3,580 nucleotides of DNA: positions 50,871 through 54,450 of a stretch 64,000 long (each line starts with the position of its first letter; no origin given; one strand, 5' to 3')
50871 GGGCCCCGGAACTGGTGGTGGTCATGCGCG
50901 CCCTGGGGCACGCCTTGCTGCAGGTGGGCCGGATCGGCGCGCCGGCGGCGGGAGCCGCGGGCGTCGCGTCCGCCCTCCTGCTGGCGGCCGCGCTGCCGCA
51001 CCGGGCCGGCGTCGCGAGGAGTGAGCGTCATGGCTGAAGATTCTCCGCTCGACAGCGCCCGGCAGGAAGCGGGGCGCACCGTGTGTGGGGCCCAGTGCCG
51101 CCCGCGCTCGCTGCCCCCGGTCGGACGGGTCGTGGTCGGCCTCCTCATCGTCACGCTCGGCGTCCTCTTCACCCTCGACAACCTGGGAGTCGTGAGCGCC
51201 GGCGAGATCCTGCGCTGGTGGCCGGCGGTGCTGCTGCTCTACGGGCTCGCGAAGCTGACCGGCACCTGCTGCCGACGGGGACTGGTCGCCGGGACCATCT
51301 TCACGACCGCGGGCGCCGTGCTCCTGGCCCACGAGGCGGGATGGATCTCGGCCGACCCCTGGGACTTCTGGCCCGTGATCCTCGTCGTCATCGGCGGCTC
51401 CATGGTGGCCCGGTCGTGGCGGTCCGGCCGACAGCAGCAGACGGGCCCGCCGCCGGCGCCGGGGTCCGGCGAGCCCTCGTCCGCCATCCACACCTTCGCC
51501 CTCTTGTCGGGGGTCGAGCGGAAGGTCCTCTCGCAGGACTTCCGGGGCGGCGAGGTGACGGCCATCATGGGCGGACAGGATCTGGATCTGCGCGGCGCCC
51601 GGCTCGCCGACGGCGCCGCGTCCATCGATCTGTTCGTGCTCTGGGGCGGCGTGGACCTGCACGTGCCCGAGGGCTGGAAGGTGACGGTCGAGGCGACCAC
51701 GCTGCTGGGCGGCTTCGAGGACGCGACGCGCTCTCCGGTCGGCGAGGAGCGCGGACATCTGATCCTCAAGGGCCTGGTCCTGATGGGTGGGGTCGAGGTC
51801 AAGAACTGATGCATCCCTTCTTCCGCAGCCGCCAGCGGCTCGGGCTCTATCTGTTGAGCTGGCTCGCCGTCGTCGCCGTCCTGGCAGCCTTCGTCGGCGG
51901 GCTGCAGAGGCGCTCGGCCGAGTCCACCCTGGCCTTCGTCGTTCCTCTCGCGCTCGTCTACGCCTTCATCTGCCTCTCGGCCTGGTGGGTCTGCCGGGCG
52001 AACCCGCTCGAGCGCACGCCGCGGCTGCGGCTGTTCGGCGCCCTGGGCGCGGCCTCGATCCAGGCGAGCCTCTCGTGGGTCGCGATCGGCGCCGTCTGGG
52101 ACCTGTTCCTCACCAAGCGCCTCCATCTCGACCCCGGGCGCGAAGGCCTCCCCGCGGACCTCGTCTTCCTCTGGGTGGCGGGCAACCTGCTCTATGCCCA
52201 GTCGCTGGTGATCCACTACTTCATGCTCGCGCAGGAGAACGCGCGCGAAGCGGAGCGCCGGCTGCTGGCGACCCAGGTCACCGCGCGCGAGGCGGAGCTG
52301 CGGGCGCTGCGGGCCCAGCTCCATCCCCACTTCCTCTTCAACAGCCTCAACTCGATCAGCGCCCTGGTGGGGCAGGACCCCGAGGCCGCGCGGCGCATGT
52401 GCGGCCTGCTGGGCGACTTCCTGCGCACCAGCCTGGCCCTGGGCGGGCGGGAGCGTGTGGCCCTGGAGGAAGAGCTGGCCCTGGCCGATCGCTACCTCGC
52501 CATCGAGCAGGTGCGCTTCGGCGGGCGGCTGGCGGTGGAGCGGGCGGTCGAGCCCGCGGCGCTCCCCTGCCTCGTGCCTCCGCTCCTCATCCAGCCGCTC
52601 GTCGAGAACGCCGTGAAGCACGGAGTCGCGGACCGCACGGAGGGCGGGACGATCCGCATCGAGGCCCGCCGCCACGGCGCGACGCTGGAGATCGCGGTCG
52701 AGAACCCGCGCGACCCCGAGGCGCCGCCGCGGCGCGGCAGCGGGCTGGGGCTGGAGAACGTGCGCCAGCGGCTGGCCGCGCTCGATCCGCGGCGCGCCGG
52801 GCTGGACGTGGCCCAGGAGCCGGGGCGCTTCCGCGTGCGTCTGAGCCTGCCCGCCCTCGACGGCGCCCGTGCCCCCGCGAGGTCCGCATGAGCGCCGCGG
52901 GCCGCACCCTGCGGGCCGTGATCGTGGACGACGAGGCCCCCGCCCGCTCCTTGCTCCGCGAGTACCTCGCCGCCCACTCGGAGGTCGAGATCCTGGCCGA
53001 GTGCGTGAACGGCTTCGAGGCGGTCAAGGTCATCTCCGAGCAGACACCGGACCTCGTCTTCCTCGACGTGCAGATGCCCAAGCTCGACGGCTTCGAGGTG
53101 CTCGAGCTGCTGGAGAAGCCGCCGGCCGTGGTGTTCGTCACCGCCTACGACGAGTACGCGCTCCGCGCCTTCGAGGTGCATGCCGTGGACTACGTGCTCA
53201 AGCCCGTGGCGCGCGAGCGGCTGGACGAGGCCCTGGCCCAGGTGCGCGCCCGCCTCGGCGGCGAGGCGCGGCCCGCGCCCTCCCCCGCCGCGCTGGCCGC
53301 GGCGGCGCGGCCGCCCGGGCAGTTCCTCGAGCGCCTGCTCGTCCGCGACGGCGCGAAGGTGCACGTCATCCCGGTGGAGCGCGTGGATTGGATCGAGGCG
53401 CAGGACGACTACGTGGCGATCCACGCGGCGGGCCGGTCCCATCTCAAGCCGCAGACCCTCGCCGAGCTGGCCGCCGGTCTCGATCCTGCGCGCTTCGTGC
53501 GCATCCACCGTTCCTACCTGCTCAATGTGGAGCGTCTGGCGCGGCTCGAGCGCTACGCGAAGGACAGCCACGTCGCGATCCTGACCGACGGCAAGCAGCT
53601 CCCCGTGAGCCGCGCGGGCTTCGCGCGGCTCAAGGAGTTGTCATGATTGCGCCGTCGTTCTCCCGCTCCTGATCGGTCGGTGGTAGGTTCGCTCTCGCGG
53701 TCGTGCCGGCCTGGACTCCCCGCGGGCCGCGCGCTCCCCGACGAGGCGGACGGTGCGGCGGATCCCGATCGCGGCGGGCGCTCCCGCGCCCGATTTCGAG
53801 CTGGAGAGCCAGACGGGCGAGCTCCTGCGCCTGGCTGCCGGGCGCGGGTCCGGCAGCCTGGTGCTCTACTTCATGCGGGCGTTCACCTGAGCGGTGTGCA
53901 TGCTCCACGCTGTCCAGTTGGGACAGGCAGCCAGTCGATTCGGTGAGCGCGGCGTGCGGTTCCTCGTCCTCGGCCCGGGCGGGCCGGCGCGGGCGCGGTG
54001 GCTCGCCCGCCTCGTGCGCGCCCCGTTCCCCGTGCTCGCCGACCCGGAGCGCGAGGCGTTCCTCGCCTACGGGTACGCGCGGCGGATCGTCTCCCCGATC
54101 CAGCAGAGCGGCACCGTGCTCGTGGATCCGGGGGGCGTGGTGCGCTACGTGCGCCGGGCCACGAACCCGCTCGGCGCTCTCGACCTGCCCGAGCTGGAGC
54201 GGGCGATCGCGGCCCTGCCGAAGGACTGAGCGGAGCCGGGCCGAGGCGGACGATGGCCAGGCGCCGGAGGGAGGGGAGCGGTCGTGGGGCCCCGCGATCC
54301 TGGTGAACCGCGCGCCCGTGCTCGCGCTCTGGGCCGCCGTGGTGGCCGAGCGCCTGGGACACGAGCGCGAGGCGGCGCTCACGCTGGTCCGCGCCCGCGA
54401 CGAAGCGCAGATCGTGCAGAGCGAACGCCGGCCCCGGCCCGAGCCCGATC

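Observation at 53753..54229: Unannotated selenoprotein: redoxin with UxxC and a SECIS-like hairpin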

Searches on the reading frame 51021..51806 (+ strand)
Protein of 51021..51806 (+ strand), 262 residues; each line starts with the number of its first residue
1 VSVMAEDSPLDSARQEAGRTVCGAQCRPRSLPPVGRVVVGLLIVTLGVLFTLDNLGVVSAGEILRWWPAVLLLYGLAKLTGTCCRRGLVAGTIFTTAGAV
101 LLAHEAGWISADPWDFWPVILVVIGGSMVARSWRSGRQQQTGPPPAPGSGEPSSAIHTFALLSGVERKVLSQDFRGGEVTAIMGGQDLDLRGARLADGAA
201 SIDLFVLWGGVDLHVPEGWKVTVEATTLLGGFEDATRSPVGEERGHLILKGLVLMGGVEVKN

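Call 41: search_protein_families(library=pfam, proteins=[window:51021-51806:+], max_evalue=0.001)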
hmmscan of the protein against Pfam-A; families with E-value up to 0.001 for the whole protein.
window:51021-51806:+ (262 aa): 3 families
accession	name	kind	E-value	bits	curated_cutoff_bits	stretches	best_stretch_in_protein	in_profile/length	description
PF18917.5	LiaI-LiaF-like_TM1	-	2.1e-18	66.6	27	2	88-128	1-41/42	LiaI-LiaF-like transmembrane region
PF22570.1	LiaF-TM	-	3.7e-14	53.8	27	1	38-134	1-96/98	LiaF transmembrane domain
PF09922.15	LiaF-like_C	-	2.1e-05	24.8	29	1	175-232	15-72/114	Cell wall-active antibiotics response LiaF, C-terminal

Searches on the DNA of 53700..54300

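Call 33: search_rna_families(source=window, start=53700, end=54300, threshold=evalue, max_evalue=10)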
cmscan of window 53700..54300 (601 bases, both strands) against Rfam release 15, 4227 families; matches with E-value up to 10: 3.
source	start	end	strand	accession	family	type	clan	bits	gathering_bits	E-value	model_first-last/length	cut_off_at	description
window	53809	53864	+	RF03518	mir-1893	Gene; miRNA;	-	17.1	94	3.4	1-83/83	no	mir-1893 microRNA precursor family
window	53818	53867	-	RF01791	F6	Gene; sRNA;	-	16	46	5.7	1-57/57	no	F6 TB sRNA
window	54216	54243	+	RF02990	gut-2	Gene; sRNA;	-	13.3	39.8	3.4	1-48/48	no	gut-2 RNA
